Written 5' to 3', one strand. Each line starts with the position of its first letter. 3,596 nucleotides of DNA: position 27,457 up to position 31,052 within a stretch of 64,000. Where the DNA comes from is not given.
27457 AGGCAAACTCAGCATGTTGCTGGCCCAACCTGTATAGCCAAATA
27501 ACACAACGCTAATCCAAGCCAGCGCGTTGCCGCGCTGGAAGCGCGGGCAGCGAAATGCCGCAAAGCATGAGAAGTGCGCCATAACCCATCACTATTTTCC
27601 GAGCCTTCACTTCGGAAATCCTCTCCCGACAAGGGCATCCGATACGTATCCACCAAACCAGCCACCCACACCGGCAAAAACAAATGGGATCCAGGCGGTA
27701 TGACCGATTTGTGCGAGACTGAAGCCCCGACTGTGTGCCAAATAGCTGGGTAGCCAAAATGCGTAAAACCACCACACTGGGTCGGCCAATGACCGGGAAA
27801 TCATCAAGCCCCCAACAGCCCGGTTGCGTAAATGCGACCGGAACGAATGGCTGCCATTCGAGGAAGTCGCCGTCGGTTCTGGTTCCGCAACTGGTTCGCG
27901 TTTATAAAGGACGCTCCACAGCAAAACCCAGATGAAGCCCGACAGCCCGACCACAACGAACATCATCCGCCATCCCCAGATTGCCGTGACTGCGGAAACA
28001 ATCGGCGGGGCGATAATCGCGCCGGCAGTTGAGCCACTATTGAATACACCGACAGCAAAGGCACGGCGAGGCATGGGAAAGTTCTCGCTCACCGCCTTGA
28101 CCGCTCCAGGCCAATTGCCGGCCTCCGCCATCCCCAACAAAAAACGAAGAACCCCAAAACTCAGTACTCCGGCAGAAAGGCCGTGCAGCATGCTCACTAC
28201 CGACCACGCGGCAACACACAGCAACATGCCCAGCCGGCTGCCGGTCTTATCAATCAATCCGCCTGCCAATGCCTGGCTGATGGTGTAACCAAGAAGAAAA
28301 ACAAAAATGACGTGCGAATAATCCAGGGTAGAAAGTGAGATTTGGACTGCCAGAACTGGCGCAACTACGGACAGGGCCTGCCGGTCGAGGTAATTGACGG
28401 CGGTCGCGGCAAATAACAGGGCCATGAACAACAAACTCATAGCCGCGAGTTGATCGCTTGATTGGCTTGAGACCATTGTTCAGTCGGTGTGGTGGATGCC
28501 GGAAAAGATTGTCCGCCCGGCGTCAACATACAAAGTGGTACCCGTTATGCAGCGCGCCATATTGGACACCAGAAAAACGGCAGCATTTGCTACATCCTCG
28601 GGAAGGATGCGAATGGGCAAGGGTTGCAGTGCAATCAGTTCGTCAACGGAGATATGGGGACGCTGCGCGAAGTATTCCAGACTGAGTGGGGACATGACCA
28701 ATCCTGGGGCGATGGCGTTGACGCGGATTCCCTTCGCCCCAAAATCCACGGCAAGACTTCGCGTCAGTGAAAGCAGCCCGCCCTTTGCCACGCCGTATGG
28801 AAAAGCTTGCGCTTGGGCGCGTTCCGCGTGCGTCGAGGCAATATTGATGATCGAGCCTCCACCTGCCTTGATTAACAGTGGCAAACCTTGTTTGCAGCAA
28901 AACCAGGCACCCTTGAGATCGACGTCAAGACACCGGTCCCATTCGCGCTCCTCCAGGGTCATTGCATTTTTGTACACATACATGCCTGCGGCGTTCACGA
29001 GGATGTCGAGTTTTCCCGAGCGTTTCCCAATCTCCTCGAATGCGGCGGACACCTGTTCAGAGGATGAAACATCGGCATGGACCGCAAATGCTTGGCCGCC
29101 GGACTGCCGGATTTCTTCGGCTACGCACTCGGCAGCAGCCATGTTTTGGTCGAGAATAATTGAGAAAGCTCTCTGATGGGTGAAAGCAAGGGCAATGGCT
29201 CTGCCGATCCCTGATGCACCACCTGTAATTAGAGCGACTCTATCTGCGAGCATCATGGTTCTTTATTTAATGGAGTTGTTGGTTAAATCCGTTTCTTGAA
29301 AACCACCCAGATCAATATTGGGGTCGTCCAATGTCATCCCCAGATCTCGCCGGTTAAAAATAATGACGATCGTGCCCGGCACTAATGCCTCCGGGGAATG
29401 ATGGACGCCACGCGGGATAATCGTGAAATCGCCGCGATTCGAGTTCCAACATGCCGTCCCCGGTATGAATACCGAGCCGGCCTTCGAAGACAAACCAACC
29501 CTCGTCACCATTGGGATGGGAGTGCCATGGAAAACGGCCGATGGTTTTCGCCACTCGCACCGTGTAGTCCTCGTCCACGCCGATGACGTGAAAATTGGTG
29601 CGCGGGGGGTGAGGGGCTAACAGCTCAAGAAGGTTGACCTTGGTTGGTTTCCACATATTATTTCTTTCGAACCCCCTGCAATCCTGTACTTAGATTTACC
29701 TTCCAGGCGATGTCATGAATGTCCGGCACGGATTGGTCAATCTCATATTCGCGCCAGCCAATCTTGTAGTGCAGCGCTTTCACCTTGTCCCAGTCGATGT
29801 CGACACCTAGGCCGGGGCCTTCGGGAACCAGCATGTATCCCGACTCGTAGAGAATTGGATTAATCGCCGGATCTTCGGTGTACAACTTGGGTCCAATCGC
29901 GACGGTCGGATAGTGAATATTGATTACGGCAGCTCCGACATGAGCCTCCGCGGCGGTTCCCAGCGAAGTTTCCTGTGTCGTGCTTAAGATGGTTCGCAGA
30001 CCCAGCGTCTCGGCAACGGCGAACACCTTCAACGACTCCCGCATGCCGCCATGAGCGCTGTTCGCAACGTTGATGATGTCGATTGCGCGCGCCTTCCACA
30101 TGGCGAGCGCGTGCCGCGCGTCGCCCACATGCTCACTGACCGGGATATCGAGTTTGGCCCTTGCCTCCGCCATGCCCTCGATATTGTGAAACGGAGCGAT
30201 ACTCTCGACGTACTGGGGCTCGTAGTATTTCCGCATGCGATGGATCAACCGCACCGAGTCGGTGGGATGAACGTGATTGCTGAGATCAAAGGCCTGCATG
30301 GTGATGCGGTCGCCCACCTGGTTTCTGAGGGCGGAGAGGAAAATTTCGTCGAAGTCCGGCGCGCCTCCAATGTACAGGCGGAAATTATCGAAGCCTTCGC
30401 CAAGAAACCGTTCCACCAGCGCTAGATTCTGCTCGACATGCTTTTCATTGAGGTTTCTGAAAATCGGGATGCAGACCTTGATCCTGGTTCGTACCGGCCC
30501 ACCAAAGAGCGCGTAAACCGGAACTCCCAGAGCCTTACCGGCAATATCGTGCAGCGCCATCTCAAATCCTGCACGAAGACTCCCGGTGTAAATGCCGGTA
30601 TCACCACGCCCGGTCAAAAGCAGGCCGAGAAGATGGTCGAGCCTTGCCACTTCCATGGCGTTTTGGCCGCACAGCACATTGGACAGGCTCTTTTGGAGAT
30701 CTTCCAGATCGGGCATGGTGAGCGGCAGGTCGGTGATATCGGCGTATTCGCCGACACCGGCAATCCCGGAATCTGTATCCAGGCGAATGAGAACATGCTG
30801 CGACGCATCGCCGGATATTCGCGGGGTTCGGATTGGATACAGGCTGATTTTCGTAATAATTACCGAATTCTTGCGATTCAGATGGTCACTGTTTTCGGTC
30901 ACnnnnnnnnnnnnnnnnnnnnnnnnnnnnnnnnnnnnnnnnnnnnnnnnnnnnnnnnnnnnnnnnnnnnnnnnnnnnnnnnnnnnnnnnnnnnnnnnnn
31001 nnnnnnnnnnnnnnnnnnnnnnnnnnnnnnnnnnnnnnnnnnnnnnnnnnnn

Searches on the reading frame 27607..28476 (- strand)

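Call 45: search_protein_families(library=pfam, proteins=[window:27607-28476:-], max_evalue=0.001)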
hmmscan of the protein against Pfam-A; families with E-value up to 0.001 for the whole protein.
window:27607-28476:- (289 aa): 2 families
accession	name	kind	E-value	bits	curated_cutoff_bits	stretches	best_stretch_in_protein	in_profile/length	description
PF07690.21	MFS_1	-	4.2e-40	138.2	33.4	1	21-282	1-265/347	Major Facilitator Superfamily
PF00083.30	Sugar_tr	-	2.7e-06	27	22.3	1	35-186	43-187/452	Sugar (and other) transporter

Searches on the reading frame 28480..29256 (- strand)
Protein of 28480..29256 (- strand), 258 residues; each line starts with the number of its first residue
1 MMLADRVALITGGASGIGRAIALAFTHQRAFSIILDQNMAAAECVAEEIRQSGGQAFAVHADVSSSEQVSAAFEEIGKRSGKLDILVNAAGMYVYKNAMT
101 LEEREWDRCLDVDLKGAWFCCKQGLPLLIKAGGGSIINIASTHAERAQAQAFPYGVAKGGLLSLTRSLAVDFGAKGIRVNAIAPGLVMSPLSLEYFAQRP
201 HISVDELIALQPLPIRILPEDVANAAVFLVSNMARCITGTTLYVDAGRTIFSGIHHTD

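Call 45: search_protein_families(library=pfam, proteins=[window:28480-29256:-], max_evalue=0.001)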
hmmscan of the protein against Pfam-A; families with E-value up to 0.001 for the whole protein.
window:28480-29256:- (258 aa): 4 families
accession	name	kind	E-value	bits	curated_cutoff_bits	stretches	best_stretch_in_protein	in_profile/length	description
PF13561.12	adh_short_C2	-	2.2e-61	207.9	27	1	14-248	3-235/236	Enoyl-(Acyl carrier protein) reductase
PF00106.31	adh_short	-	5.1e-51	173.4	26.6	1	6-195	1-190/195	short chain dehydrogenase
PF08659.16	KR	-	5e-11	43.3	22.6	1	8-118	3-117/180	KR domain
PF23441.1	SDR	-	0.00031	20.6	27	0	3-190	5-197/258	SDR-like rossmann domain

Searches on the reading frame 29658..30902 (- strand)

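Call 45: search_protein_families(library=pfam, proteins=[window:29658-30902:-], max_evalue=0.001)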
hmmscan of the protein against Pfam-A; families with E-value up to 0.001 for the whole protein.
window:29658-30902:- (414 aa): 2 families
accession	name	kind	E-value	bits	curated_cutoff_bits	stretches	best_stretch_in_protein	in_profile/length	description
PF13378.12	MR_MLE_C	-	9e-34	117.5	29.4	1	162-372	5-218/219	Enolase C-terminal domain-like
PF02746.21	MR_MLE_N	-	6.1e-13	49.4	22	1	19-134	11-117/117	Mandelate racemase / muconate lactonizing enzyme, N-terminal domain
